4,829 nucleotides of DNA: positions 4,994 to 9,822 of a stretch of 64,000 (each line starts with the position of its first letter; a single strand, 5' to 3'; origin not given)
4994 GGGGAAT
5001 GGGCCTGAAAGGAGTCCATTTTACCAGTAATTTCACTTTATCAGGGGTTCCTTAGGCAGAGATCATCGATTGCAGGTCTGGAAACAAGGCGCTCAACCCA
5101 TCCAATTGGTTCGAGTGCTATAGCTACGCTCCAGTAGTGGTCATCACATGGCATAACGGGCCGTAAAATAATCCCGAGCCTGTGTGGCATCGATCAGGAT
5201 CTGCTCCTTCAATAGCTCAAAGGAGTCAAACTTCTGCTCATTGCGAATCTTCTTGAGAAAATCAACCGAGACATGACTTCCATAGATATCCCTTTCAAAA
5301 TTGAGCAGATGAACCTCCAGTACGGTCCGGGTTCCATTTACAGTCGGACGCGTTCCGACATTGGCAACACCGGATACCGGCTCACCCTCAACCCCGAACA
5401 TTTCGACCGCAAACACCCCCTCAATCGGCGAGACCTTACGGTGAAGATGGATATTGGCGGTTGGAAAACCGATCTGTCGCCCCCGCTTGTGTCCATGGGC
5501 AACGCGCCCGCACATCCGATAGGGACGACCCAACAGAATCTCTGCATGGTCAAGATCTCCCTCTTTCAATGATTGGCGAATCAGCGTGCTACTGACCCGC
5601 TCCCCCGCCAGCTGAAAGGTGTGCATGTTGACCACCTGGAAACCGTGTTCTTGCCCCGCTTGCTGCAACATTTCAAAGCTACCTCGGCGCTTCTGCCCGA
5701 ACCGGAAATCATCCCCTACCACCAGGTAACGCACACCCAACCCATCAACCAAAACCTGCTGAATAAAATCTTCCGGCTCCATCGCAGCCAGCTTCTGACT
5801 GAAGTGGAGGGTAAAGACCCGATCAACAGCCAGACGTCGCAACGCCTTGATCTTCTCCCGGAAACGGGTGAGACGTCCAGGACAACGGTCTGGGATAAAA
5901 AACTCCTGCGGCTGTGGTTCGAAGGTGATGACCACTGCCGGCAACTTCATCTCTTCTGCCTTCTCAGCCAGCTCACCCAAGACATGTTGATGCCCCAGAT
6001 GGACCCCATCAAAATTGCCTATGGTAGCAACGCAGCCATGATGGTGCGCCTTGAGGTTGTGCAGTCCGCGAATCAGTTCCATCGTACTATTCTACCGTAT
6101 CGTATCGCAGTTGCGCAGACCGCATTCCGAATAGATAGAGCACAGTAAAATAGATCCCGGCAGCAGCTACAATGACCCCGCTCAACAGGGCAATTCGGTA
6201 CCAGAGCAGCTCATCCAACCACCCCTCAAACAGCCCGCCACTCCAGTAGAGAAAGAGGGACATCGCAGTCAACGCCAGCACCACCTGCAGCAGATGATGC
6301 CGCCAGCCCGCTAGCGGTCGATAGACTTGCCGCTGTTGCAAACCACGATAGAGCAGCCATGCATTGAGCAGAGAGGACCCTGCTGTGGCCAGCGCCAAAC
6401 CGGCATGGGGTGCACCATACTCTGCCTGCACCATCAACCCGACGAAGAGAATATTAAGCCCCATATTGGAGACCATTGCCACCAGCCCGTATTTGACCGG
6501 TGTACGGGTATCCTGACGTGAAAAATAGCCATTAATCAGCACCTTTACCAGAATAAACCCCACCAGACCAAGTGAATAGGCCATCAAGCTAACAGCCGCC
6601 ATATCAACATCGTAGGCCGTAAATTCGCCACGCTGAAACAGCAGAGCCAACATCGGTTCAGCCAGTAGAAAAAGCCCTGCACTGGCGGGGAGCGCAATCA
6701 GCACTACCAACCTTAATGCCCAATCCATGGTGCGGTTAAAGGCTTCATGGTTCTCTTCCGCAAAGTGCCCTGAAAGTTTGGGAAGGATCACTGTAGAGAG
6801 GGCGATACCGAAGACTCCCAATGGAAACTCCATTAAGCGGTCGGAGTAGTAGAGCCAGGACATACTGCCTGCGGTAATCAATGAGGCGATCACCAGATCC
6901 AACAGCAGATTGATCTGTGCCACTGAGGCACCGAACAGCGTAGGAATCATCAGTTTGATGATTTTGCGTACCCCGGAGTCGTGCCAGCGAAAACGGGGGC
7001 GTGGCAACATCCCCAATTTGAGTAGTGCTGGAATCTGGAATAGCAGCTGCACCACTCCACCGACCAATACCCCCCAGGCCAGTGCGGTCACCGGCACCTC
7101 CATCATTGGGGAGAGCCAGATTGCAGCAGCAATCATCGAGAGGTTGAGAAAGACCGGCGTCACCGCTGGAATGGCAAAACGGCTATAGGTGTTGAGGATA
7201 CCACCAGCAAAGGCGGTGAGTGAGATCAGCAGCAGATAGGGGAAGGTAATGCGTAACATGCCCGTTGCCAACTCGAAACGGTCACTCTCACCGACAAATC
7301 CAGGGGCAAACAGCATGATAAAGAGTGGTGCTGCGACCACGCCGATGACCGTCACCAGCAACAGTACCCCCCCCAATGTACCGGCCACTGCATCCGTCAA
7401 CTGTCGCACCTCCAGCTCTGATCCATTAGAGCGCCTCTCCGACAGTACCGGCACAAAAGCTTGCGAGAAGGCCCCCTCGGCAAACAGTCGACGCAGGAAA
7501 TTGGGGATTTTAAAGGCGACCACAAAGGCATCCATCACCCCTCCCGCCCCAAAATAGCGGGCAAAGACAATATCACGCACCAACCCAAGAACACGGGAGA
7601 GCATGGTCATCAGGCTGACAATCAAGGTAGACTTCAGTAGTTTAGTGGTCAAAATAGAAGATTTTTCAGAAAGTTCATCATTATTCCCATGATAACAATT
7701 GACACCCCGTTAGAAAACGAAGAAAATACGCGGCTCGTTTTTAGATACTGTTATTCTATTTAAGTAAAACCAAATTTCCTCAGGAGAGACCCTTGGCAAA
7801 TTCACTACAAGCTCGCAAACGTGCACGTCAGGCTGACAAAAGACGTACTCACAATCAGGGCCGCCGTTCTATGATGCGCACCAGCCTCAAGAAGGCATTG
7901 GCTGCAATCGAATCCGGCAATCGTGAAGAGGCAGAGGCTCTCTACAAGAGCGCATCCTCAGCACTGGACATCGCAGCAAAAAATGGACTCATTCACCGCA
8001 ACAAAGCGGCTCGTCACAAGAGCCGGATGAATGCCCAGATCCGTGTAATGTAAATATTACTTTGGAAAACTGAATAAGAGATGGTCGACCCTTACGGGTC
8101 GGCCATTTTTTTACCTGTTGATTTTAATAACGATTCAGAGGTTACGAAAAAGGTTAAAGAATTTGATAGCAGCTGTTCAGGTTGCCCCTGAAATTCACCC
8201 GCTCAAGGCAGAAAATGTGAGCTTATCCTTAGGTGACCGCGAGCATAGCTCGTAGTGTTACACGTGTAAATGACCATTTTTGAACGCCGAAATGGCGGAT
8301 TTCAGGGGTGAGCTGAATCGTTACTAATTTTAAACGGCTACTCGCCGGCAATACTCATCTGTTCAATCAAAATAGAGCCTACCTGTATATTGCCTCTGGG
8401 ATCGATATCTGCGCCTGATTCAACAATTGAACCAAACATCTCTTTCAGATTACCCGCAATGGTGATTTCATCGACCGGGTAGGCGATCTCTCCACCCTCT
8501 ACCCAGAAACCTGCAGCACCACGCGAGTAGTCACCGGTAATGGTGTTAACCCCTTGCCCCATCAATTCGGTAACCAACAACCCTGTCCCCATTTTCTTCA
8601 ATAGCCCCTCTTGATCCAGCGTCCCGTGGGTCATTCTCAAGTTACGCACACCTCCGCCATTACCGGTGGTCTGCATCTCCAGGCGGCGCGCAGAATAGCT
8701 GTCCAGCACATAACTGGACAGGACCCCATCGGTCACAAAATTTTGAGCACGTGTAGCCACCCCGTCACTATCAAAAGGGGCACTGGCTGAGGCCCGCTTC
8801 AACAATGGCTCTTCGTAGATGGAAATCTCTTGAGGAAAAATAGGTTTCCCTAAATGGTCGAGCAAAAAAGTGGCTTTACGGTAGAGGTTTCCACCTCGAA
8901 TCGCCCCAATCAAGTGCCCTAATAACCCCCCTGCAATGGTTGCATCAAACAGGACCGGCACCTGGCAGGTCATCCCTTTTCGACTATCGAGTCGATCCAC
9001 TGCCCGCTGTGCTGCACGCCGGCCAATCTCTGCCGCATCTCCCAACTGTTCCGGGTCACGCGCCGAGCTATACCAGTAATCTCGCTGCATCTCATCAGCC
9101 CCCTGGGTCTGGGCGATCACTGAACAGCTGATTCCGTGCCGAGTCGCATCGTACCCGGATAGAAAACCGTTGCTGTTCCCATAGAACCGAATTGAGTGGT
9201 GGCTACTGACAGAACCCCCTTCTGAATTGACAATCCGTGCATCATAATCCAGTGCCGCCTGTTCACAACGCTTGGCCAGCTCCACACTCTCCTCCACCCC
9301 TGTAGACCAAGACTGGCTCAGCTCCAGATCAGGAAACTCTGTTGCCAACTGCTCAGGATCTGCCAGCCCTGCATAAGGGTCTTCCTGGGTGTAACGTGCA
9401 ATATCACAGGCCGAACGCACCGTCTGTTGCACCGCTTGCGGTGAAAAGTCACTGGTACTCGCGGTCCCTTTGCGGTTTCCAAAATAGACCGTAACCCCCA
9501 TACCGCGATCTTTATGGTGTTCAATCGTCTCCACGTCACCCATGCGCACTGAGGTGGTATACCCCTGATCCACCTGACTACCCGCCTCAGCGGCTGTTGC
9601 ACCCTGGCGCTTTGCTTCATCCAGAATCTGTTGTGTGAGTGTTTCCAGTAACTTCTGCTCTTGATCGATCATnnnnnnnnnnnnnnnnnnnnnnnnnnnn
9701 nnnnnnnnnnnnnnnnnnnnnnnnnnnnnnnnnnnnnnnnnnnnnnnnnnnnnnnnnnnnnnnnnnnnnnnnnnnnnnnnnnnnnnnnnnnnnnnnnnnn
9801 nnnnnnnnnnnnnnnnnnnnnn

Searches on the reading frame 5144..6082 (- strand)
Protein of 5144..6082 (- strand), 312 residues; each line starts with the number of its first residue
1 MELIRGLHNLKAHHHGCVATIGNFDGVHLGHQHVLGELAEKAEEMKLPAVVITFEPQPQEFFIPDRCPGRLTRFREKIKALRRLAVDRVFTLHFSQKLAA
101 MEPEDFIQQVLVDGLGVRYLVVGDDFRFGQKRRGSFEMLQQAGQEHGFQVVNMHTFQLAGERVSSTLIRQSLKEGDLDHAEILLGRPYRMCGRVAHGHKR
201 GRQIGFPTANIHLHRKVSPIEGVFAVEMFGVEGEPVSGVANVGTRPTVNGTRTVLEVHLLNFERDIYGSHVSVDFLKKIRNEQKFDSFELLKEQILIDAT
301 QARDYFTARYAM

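Call 54: search_protein_families(library=ncbifam, max_evalue=1e-10, proteins=[window:5144-6082:-])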
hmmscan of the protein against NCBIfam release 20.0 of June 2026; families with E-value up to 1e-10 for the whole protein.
window:5144-6082:- (312 aa): 9 families
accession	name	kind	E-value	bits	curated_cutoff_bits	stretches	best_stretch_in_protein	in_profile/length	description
NF004163.0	PRK05627.1-6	equivalog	2.9e-137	456.9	315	1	1-308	1-309/313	bifunctional riboflavin kinase/FAD synthetase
NF004159.0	PRK05627.1-2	equivalog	3.6e-120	400.9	306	1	2-309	3-310/326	bifunctional riboflavin kinase/FAD synthetase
NF004160.0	PRK05627.1-3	equivalog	7.6e-102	340.3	295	1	3-307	3-320/325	bifunctional riboflavin kinase/FAD synthetase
TIGR00083.1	ribF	equivalog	3.1e-100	335.3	184.35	1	20-306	3-289/290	riboflavin biosynthesis protein RibF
NF004162.0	PRK05627.1-5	equivalog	4.5e-79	266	241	1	18-307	16-300/304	bifunctional riboflavin kinase/FAD synthetase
NF004161.0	PRK05627.1-4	equivalog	7.7e-74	248.6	461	1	11-308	14-313/324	bifunctional riboflavin kinase/FAD synthetase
NF004158.0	PRK05627.1-1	equivalog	1.2e-57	195.6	396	1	14-305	15-303/304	bifunctional riboflavin kinase/FAD synthetase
NF005518.0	PRK07143.1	equivalog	1.4e-23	83.7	232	1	19-295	19-267/281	hypothetical protein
NF045965.1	RibF_rel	equivalog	9.7e-23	81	200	1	18-290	15-266/279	FAD synthase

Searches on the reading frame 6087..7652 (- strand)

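Call 54: search_protein_families(library=ncbifam, max_evalue=1e-10, proteins=[window:6087-7652:-])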
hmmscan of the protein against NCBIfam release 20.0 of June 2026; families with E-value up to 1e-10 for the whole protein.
window:6087-7652:- (521 aa): 2 families
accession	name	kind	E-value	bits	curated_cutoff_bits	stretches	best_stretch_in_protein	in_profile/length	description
TIGR01695.1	murJ_mviN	equivalog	1.4e-153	512.3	235.55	1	4-514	1-502/506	murein biosynthesis integral membrane protein MurJ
TIGR02900.1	spore_V_B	equivalog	6.9e-11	41.6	372.3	1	5-362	1-368/488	stage V sporulation protein B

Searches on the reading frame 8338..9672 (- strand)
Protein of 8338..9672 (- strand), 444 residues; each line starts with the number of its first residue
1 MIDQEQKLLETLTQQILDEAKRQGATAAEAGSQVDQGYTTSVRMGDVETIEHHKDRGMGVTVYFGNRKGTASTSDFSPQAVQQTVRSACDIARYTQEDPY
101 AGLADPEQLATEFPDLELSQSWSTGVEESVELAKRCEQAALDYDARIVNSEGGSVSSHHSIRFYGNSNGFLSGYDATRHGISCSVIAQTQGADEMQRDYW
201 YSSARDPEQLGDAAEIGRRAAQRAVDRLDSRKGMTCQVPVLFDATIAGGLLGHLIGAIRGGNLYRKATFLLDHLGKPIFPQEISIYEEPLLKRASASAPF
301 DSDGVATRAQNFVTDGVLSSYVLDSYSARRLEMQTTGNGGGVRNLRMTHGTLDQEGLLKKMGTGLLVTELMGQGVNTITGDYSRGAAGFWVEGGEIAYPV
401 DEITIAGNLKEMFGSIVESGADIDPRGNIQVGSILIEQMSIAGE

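Call 54: search_protein_families(library=ncbifam, max_evalue=1e-10, proteins=[window:8338-9672:-])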
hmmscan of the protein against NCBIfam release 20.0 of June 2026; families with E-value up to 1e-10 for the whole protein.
window:8338-9672:- (444 aa): 3 families
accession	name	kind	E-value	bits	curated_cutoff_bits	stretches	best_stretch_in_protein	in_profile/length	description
NF008268.0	PRK11040.1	equivalog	2.7e-165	550.4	438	1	3-444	8-446/446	metalloprotease PmbA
NF040952.1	Arch_mtprotase_TldD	equivalog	2.1e-16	59.7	635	1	15-419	2-408/443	zinc metalloprotease TldD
NF008006.0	PRK10735.1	equivalog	3.3e-14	52.2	513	1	52-424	60-446/481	metalloprotease TldD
